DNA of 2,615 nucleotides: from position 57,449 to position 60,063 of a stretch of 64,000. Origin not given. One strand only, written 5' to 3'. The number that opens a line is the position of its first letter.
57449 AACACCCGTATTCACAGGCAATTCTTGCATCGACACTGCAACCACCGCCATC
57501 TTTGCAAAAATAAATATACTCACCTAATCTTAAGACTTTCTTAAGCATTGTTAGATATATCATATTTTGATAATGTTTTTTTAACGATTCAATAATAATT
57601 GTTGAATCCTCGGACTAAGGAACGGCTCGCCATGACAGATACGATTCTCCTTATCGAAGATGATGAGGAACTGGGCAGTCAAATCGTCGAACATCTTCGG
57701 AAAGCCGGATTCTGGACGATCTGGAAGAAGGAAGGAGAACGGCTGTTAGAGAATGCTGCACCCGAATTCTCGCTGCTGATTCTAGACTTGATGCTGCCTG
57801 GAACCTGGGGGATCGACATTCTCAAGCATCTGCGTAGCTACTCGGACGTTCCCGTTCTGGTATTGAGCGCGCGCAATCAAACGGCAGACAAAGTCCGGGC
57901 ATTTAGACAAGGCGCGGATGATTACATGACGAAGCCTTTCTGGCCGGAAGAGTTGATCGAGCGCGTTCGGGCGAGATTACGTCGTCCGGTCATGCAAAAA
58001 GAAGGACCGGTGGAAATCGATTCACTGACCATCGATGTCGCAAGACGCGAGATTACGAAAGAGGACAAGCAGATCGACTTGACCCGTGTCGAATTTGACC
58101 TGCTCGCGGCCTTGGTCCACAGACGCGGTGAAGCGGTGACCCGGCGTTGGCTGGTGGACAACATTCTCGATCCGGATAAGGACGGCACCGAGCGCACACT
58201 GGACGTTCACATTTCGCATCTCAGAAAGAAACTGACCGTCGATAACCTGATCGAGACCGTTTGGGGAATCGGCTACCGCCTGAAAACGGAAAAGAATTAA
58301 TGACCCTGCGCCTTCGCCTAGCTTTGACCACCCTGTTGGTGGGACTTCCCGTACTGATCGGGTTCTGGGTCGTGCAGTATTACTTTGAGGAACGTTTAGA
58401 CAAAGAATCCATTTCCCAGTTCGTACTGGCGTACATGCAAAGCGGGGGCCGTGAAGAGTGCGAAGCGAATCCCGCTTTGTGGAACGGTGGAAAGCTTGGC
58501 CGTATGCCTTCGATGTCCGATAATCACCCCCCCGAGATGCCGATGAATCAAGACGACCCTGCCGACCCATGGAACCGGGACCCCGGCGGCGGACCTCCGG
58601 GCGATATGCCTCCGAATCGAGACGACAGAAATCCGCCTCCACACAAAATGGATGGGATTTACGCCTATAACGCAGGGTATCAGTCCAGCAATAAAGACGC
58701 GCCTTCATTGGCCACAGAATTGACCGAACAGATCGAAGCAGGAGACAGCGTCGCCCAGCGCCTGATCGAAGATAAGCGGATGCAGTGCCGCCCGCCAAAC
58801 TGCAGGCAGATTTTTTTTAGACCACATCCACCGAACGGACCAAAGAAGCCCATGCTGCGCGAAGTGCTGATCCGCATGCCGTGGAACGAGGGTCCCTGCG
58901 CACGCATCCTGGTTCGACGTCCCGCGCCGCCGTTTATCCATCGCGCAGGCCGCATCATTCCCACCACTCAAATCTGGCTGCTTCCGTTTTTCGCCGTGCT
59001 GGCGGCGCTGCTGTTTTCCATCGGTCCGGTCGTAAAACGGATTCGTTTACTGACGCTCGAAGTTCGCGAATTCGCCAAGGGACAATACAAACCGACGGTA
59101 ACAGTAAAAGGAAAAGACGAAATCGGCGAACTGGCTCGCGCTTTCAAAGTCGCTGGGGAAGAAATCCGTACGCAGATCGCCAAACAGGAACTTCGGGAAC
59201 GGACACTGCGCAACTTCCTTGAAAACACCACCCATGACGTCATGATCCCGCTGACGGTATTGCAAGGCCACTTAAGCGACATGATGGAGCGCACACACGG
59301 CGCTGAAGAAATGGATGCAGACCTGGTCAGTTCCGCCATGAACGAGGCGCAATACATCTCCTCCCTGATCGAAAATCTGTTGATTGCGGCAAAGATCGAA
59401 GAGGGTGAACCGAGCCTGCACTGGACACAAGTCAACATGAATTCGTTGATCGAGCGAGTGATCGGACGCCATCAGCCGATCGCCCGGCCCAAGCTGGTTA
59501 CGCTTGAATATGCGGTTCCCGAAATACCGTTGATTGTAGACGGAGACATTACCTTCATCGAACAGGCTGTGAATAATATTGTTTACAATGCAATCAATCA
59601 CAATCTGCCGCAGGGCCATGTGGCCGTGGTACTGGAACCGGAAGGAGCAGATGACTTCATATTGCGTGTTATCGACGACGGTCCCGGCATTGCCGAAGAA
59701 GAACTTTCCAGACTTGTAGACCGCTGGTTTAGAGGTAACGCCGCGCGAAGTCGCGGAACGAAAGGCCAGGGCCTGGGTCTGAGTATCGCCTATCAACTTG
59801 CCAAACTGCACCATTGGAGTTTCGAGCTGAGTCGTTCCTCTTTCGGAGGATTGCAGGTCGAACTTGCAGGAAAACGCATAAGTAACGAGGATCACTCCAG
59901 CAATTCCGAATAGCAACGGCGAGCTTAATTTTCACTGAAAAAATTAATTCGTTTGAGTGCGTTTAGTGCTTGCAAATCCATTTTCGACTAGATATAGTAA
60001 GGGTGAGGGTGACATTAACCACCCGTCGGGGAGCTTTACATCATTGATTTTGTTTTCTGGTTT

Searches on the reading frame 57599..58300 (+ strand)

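Call 87: search_protein_families(library=pfam, proteins=[window:57599-58300:+], max_evalue=0.001)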
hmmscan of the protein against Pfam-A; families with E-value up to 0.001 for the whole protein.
window:57599-58300:+ (233 aa): 2 families
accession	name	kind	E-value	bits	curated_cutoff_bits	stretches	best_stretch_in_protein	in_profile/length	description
PF00486.34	Trans_reg_C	-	5.8e-22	78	26.2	1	157-228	2-77/77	Transcriptional regulatory protein, C terminal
PF00072.30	Response_reg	-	7.4e-21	74.8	30.2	1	16-124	1-111/111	Response regulator receiver domain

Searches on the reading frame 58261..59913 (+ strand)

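Call 87: search_protein_families(library=pfam, proteins=[window:58261-59913:+], max_evalue=0.001)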
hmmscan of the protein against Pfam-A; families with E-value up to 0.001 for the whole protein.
window:58261-59913:+ (550 aa): 4 families
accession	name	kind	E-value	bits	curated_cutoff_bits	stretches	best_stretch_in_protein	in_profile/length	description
PF02518.31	HATPase_c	-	1.3e-20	74.3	26.4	1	428-533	1-103/111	Histidine kinase-, DNA gyrase B-, and HSP90-like ATPase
PF00672.30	HAMP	-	1e-09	39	25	1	254-303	3-52/53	HAMP domain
PF00512.31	HisKA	-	5.2e-07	30.1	26.9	1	316-382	2-66/66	His Kinase A (phospho-acceptor) domain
PF13589.12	HATPase_c_3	-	0.00022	21.7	25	1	431-520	2-92/137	Histidine kinase-, DNA gyrase B-, and HSP90-like ATPase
